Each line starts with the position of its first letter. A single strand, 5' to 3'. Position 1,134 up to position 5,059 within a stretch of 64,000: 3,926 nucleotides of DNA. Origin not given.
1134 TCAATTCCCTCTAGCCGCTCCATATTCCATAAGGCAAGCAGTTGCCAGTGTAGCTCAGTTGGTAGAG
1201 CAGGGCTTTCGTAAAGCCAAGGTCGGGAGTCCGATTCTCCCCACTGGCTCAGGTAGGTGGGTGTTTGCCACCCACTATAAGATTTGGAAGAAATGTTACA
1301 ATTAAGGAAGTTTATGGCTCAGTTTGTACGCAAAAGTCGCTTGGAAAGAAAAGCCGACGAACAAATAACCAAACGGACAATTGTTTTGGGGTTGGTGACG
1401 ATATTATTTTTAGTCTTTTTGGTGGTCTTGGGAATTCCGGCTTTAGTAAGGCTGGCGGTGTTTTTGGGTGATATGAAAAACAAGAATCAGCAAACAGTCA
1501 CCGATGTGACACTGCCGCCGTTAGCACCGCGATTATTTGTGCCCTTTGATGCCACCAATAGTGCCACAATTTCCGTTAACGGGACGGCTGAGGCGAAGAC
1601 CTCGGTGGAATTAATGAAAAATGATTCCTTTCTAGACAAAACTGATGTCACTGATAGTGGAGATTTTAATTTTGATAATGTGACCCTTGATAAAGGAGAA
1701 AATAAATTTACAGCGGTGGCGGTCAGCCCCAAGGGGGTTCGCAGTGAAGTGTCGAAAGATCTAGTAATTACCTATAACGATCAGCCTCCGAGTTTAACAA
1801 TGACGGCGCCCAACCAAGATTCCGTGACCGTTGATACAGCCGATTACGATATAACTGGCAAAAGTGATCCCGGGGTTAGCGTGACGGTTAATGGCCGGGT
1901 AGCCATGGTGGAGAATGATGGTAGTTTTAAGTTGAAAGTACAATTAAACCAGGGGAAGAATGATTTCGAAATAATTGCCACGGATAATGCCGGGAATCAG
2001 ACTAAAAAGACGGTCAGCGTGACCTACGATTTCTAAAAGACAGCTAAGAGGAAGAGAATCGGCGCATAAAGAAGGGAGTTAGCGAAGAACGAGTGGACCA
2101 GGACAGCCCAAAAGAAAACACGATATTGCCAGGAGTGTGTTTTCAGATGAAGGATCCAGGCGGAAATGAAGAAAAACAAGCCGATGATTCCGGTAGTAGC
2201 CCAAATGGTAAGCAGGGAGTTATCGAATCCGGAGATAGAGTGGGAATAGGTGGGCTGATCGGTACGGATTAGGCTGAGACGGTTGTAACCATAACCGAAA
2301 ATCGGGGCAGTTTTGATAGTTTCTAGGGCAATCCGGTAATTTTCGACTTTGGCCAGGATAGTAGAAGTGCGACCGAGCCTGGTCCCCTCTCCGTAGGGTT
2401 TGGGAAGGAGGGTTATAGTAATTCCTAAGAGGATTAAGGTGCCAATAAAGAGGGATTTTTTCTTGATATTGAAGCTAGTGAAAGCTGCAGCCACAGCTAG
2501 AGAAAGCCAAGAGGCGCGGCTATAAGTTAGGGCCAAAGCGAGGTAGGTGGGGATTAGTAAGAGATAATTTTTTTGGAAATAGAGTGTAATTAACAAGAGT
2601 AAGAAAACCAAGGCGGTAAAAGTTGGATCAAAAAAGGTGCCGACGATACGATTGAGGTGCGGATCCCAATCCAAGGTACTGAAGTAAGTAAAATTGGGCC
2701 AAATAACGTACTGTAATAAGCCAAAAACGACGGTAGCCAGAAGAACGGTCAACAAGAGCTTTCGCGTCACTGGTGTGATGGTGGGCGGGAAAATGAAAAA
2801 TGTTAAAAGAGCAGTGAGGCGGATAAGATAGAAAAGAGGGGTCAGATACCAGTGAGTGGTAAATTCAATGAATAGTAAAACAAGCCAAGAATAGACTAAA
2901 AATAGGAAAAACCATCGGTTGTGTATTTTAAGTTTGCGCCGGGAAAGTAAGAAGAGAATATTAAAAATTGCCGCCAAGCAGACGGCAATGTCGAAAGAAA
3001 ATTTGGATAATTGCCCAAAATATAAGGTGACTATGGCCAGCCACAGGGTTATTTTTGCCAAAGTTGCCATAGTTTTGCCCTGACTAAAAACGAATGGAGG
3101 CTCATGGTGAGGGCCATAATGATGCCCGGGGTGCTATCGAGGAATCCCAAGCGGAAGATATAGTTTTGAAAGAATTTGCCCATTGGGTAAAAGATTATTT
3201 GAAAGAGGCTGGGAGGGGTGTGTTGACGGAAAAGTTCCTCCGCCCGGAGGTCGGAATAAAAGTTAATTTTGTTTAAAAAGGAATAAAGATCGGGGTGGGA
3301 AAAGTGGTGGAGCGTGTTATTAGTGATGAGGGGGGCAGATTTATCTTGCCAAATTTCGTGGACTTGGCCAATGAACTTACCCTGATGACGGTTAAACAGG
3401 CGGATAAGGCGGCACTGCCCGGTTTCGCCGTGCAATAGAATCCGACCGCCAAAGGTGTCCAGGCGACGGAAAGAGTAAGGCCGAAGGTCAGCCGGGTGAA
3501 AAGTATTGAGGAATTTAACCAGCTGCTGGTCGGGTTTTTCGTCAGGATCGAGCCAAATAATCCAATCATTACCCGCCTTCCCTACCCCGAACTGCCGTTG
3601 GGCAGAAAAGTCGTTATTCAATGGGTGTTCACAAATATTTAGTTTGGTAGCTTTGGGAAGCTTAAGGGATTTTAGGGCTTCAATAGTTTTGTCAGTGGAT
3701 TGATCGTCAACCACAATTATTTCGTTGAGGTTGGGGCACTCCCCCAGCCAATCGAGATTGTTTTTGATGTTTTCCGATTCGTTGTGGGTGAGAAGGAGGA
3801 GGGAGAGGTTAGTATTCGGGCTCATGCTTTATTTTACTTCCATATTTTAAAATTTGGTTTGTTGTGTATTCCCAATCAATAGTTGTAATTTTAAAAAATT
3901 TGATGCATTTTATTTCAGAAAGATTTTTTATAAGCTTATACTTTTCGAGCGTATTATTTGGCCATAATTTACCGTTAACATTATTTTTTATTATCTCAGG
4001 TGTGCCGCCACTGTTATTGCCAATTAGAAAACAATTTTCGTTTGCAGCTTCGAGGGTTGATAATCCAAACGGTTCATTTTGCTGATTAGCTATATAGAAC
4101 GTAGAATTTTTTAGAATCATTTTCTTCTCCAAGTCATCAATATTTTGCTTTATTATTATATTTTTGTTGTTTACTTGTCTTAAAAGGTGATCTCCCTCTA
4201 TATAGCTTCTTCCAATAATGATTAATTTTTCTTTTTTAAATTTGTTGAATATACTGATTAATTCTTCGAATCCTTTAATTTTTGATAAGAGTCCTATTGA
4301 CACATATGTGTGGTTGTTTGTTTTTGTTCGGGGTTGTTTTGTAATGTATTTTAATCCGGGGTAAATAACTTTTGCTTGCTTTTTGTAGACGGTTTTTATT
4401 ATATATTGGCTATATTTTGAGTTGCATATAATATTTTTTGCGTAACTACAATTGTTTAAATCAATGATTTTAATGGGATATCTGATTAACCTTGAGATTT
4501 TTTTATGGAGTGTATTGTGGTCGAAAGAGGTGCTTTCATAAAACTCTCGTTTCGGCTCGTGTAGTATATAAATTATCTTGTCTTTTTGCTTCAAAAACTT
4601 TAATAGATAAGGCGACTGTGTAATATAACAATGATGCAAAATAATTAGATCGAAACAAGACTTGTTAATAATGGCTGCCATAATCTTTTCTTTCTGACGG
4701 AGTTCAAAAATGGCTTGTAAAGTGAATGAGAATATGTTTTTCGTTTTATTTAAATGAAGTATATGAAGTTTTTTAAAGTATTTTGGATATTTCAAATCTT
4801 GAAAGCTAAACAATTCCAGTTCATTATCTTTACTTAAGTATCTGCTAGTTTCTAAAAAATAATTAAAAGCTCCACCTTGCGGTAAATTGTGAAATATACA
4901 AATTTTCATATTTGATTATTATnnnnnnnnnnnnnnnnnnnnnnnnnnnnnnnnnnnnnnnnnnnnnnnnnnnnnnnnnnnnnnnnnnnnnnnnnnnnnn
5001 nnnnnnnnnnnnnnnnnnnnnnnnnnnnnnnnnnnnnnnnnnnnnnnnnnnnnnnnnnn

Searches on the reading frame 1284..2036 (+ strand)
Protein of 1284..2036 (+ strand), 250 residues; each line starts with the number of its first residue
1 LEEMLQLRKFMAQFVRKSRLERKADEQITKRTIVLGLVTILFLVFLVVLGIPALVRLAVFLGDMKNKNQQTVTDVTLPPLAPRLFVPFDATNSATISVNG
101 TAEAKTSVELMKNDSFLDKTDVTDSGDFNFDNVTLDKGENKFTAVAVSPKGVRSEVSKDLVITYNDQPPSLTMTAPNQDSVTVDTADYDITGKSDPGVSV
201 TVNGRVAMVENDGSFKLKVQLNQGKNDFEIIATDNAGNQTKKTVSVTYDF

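Call 57: search_protein_families(library=pfam, proteins=[window:1284-2036:+], max_evalue=0.0001)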
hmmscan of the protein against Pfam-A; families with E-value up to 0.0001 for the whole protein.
window:1284-2036:+ (250 aa): 4 families
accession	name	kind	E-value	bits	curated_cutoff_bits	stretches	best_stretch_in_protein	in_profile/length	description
PF09136.16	Glucodextran_B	-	3.9e-22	78.4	27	1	169-249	1-82/83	Glucodextranase, domain B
PF17936.7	Big_6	-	1.5e-11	44.8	27.6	1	175-244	1-78/83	Bacterial Ig domain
PF19077.6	Big_13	-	3e-05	24.9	27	0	178-249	20-101/102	Bacterial Ig-like domain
PF12733.13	Cadherin-like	-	5.9e-05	23.9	24.2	0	179-243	27-81/89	Cadherin-like beta sandwich domain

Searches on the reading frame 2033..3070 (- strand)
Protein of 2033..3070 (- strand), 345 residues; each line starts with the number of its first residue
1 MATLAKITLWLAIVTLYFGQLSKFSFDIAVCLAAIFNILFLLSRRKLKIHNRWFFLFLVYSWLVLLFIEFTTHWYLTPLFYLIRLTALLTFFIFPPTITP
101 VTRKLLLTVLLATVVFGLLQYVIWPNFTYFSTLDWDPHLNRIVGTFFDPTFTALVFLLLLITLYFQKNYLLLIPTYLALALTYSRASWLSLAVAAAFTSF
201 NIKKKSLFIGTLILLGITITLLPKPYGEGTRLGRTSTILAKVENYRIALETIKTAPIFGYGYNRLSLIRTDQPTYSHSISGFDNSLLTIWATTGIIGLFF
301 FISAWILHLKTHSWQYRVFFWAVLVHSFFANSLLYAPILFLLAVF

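Call 57: search_protein_families(library=pfam, proteins=[window:2033-3070:-], max_evalue=0.0001)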
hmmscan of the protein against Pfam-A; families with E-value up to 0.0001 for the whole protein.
window:2033-3070:- (345 aa): 1 family
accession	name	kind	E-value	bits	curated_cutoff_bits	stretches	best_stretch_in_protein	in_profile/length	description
PF04932.20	Wzy_C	-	8.3e-14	52.1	31.7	1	172-302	3-149/149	O-Antigen ligase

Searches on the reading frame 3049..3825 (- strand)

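Call 57: search_protein_families(library=pfam, proteins=[window:3049-3825:-], max_evalue=0.0001)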
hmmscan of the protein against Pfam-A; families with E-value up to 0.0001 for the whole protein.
window:3049-3825:- (258 aa): 1 family
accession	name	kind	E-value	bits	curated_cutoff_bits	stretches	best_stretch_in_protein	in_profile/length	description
PF00535.33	Glycos_transf_2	-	1e-14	55.2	23.3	1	8-101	1-94/168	Glycosyl transferase family 2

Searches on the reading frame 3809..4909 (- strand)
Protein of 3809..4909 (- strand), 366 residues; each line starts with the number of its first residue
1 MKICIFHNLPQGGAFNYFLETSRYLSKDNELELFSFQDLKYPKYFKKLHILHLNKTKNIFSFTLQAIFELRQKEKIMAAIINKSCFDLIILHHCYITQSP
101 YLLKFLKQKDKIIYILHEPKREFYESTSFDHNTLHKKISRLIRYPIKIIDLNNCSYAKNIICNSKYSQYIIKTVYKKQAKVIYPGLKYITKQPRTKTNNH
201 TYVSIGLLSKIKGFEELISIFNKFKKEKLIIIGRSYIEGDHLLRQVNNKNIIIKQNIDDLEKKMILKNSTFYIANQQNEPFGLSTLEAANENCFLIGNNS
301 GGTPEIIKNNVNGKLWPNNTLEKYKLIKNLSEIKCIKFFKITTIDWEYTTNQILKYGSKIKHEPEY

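Call 57: search_protein_families(library=pfam, proteins=[window:3809-4909:-], max_evalue=0.0001)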
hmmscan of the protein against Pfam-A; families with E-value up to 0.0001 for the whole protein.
window:3809-4909:- (366 aa): 3 families
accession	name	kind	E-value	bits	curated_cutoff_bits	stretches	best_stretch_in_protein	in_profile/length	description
PF00534.26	Glycos_transf_1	-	1.8e-14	54.1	26.4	1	191-322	7-146/172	Glycosyl transferases group 1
PF13692.12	Glyco_trans_1_4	-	7.6e-10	39.6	27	1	201-320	3-128/142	Glycosyl transferases group 1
PF13439.12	Glyco_transf_4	-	1.5e-05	25.5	28.5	1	12-185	2-165/170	Glycosyltransferase Family 4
